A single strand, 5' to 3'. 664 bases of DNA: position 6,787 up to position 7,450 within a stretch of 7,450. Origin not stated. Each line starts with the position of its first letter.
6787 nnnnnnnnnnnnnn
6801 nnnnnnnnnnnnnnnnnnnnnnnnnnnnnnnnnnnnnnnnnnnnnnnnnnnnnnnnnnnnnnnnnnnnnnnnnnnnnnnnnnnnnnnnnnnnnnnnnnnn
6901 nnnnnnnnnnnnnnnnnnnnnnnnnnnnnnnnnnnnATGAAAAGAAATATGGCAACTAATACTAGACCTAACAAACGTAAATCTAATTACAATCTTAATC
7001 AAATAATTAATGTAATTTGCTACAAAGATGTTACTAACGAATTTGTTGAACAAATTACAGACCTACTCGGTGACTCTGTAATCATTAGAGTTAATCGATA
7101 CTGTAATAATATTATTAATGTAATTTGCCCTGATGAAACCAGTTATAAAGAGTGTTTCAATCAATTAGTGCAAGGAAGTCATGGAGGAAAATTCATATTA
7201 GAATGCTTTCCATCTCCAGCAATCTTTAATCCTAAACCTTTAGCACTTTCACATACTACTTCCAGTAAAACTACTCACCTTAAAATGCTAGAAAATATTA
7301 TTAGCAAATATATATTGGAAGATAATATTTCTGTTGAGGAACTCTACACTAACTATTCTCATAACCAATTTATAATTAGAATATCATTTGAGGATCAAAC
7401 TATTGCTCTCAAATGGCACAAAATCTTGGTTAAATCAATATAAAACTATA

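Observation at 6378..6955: LINE-like retrotransposon copy with an intact RT-thumb plus RNase H frame running into the assembly gap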

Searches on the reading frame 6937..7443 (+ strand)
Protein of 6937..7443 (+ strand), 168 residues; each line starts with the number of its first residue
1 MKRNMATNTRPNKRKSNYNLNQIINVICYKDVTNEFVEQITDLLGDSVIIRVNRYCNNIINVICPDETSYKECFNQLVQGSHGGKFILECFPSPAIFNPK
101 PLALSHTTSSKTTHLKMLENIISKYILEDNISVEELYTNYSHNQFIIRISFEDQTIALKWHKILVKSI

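Call 5: search_protein_families(library=pfam, proteins=[window:6937-7440:+], max_evalue=1)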
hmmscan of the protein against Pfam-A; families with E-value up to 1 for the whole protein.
window:6937-7440:+ (168 aa): 0 families

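Call 12: find_homologous_proteins(query=window:6937-7440:+, max_evalue=0.001)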
Query window:6937-7440:+: 12 candidates shared short words with the query, none scored E <= 0.001.

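Call 13: search_protein_families(library=ncbifam, proteins=[window:6937-7440:+], max_evalue=1)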
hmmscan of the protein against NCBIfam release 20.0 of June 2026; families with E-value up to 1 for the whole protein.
window:6937-7440:+ (168 aa): 0 families

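Call 58: predict_structure(protein=window:6937-7404:+)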
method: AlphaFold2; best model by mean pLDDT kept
length: 156 residues; sequences in the alignment: 1
mean_pLDDT: 50.4   pTM: 0.51
mean pLDDT of the five models: 50.4, 43.0, 37.0, 31.7, 31.6
residues with pLDDT >= 90: 0; 70-90: 27; 50-70: 40; < 50: 89
segments of 3 or more residues with pLDDT < 50: 2-17, 87-156
pLDDT, mean of each block of 10 residues (from residue 1): 41 41 62 74 79 60 71 66 49 36 30 37 37 41 43 33
secondary structure, 60 per line:
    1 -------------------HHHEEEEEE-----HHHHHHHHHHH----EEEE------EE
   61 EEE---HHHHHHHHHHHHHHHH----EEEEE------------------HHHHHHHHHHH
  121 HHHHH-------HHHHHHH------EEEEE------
elements in order: E23-28 H34-44 E49-52 E59-63 H67-82 E87-91 H110-125 H133-139 E146-150
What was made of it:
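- Tried and rejected: The single-sequence AlphaFold model of the ORF1 fragment had mean pLDDT 50 (call 58).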

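Call 66: find_encoding_contigs(protein=window:6937-7443:+, flank=10000, max_places=6)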
Protein window:6937-7443:+ (168 aa): no gene with exactly this product is on record in the collection.
